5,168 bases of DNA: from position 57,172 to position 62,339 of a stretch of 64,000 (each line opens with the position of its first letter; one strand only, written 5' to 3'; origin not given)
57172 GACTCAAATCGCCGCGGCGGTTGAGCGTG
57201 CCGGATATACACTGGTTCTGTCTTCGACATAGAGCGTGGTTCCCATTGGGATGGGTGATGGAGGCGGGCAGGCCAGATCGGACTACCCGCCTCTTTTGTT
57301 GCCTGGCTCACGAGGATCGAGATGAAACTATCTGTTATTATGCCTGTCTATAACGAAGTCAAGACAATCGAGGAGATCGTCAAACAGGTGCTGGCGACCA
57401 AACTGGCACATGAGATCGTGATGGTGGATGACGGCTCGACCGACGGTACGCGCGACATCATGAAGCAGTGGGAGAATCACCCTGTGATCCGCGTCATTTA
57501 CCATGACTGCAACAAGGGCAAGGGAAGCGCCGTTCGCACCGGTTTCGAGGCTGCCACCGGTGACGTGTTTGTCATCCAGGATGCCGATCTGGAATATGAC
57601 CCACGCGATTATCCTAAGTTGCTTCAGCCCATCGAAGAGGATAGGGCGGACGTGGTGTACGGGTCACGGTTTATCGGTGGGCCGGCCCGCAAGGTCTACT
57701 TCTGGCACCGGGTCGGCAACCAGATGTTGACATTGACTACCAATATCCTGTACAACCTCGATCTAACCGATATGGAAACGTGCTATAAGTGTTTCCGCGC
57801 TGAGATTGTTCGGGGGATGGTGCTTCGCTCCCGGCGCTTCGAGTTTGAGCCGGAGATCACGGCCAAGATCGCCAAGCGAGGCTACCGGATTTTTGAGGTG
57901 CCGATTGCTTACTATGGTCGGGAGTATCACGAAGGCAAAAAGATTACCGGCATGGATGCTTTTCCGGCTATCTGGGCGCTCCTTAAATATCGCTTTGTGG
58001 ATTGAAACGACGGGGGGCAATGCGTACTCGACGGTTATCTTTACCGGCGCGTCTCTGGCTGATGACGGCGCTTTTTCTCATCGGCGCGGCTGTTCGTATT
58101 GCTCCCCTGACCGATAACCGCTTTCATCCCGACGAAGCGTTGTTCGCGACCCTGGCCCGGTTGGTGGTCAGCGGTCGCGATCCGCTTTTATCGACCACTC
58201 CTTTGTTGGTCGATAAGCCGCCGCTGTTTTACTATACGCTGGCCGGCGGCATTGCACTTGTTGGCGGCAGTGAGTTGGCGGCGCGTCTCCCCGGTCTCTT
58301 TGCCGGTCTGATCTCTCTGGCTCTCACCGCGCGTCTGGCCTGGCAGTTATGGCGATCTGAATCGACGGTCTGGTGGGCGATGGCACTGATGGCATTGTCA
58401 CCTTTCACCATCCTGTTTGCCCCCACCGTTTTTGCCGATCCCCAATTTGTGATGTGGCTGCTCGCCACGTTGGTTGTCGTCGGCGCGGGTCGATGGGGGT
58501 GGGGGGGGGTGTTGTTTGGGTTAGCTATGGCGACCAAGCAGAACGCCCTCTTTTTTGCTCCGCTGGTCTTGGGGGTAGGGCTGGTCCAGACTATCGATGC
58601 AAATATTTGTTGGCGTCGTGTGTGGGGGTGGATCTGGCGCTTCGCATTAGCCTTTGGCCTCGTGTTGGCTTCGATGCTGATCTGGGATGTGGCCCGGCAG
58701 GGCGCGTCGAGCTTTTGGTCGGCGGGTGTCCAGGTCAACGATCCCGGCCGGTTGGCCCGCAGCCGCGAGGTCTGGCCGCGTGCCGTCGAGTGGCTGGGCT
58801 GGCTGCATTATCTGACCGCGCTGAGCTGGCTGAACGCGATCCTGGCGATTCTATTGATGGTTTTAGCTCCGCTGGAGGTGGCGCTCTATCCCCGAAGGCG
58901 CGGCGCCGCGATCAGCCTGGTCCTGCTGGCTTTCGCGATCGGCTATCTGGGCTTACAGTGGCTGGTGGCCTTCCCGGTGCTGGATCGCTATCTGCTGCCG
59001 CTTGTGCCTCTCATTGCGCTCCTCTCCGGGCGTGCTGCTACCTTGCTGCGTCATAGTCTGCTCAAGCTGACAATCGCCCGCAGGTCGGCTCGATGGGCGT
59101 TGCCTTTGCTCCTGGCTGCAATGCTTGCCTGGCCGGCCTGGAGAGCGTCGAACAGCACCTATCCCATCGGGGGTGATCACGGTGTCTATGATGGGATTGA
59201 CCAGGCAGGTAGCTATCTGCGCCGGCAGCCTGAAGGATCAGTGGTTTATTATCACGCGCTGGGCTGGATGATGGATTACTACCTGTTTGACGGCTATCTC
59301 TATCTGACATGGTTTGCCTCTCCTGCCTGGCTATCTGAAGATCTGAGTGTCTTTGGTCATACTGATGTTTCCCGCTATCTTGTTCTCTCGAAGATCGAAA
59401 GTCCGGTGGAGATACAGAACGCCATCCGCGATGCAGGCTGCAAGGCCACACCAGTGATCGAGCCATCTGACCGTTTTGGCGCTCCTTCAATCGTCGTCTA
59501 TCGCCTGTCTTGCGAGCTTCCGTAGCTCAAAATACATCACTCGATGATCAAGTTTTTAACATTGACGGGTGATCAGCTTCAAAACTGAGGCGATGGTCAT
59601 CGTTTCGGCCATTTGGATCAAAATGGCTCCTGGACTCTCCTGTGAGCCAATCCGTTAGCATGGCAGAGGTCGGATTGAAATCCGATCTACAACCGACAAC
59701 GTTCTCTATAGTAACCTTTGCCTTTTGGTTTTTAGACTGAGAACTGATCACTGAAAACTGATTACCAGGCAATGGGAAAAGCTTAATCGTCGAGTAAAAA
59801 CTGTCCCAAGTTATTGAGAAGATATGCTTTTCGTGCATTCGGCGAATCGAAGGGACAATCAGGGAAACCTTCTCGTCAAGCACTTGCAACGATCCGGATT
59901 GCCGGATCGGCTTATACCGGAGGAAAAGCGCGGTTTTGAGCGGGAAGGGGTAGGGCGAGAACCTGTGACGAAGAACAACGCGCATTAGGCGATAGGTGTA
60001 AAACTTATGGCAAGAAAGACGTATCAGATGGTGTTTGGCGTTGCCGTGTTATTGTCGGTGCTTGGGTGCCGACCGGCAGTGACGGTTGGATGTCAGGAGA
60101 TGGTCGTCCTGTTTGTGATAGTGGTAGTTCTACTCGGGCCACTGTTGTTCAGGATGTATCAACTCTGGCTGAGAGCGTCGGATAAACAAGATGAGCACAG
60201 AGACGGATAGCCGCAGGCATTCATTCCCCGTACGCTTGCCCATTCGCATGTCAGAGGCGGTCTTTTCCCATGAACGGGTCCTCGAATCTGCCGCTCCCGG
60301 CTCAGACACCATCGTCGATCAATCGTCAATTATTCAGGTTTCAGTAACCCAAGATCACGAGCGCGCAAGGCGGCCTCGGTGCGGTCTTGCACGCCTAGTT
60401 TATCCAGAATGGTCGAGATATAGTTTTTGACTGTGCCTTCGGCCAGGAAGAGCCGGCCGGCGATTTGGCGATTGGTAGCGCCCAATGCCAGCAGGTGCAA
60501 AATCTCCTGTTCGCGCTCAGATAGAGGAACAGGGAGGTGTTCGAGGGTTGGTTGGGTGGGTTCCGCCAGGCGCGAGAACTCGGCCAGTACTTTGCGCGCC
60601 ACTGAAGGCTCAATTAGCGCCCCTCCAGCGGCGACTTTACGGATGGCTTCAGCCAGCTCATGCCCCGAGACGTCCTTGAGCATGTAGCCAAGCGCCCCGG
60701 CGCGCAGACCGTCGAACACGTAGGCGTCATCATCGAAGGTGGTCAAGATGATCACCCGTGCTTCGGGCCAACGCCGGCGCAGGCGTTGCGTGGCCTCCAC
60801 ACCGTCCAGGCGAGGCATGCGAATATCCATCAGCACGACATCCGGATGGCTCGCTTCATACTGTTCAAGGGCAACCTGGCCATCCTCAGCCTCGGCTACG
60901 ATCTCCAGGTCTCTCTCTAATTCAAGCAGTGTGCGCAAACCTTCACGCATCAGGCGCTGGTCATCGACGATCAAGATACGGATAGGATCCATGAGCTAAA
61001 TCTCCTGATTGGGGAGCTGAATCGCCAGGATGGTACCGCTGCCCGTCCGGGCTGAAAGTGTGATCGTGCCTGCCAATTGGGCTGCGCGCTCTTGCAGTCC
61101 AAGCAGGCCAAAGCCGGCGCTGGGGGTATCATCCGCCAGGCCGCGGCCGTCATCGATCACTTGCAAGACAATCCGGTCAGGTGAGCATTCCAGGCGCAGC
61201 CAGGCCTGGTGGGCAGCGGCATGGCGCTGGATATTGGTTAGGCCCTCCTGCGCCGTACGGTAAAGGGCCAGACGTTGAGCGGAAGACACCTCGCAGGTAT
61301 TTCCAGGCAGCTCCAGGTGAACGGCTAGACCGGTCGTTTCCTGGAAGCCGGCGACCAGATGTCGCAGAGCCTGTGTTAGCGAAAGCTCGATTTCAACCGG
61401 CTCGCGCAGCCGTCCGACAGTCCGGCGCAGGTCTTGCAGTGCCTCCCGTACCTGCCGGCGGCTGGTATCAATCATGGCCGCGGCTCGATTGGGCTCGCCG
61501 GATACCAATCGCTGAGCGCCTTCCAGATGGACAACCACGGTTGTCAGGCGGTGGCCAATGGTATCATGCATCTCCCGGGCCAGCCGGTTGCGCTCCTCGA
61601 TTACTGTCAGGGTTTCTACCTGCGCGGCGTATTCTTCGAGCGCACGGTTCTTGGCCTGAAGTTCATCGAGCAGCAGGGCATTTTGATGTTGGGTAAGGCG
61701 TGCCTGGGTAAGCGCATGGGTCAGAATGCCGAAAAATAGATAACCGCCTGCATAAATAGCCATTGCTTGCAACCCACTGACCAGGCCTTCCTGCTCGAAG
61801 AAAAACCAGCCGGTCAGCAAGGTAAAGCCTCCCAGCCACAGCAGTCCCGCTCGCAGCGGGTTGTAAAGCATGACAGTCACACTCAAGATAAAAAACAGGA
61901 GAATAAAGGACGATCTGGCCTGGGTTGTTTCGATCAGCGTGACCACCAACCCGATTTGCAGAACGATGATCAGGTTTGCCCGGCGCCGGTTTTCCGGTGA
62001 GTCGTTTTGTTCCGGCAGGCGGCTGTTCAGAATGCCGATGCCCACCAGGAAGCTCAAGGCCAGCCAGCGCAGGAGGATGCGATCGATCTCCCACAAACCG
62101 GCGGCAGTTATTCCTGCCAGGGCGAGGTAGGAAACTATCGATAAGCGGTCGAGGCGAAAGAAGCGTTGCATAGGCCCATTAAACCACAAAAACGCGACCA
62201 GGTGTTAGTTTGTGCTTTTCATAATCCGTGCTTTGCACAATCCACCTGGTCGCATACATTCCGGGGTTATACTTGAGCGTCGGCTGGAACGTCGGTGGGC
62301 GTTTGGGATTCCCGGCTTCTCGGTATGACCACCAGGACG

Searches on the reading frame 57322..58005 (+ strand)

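Call 7: search_protein_families(library=pfam, proteins=[window:57322-58005:+], max_evalue=0.001)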
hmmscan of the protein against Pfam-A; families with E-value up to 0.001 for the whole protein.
window:57322-58005:+ (227 aa): 4 families
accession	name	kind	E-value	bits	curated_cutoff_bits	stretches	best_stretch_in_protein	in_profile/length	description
PF00535.33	Glycos_transf_2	-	8.7e-40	136.8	23.3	1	4-163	1-164/168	Glycosyl transferase family 2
PF13641.12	Glyco_tranf_2_3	-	1.2e-09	38.9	27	1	3-152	3-148/230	Glycosyltransferase like family 2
PF10111.15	Glyco_tranf_2_2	-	3.7e-06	27.1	27.3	1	4-93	1-95/276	Glycosyltransferase like family 2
PF13704.12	Glyco_tranf_2_4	-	0.00015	22.7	27.5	1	11-62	2-49/98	Glycosyl transferase family 2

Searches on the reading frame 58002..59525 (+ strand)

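Call 7: search_protein_families(library=pfam, proteins=[window:58002-59525:+], max_evalue=0.001)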
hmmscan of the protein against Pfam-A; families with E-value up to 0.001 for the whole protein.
window:58002-59525:+ (507 aa): 3 families
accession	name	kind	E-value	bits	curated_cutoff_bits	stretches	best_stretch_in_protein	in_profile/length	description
PF13231.12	PMT_2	-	2.2e-07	31.7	26.1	1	71-228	1-160/160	Dolichyl-phosphate-mannose-protein mannosyltransferase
PF05208.19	ALG3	-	4.8e-05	23.4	23.6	1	107-216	87-197/358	ALG3 protein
PF02366.24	PMT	-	5.2e-05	23.4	22.7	1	62-227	52-232/245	Dolichyl-phosphate-mannose-protein mannosyltransferase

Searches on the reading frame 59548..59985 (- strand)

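Call 14: search_protein_families(library=pfam, proteins=[window:59548-59985:-], max_evalue=0.0001)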
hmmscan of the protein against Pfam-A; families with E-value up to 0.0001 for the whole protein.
window:59548-59985:- (145 aa): 0 families

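Call 96: search_protein_families(library=pfam, proteins=[window:59548-59982:-], max_evalue=0.1)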
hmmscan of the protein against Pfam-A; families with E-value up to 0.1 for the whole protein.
window:59548-59982:- (144 aa): 1 family
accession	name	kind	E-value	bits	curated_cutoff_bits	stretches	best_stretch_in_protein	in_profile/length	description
PF23775.1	Beta-prop_RIG_2nd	-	0.019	14.8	80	1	30-93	59-118/278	RIG second beta-propeller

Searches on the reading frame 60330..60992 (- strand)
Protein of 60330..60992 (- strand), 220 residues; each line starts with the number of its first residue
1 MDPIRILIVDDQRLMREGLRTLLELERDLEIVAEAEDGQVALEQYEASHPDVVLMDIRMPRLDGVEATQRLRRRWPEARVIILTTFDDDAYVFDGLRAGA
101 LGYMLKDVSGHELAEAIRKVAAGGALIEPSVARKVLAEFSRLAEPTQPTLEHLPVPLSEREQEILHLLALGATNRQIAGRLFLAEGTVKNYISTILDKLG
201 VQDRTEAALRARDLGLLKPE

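Call 7: search_protein_families(library=pfam, proteins=[window:60330-60992:-], max_evalue=0.001)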
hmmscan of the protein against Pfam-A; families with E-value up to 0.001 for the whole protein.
window:60330-60992:- (220 aa): 2 families
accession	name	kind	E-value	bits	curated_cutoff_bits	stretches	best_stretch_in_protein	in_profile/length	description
PF00072.30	Response_reg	-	1.1e-31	109.7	30.2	1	6-118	1-111/111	Response regulator receiver domain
PF00196.25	GerE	-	3.1e-18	65.6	23.5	1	156-210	2-56/57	Bacterial regulatory proteins, luxR family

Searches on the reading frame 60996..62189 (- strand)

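Call 7: search_protein_families(library=pfam, proteins=[window:60996-62189:-], max_evalue=0.001)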
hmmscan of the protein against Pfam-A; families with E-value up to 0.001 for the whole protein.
window:60996-62189:- (397 aa): 2 families
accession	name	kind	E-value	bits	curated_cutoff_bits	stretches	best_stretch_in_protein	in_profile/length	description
PF07730.19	HisKA_3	-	7.3e-19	68.5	24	1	199-265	1-67/68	Histidine kinase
PF02518.31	HATPase_c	-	2.9e-09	37.8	26.4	1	306-395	3-110/111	Histidine kinase-, DNA gyrase B-, and HSP90-like ATPase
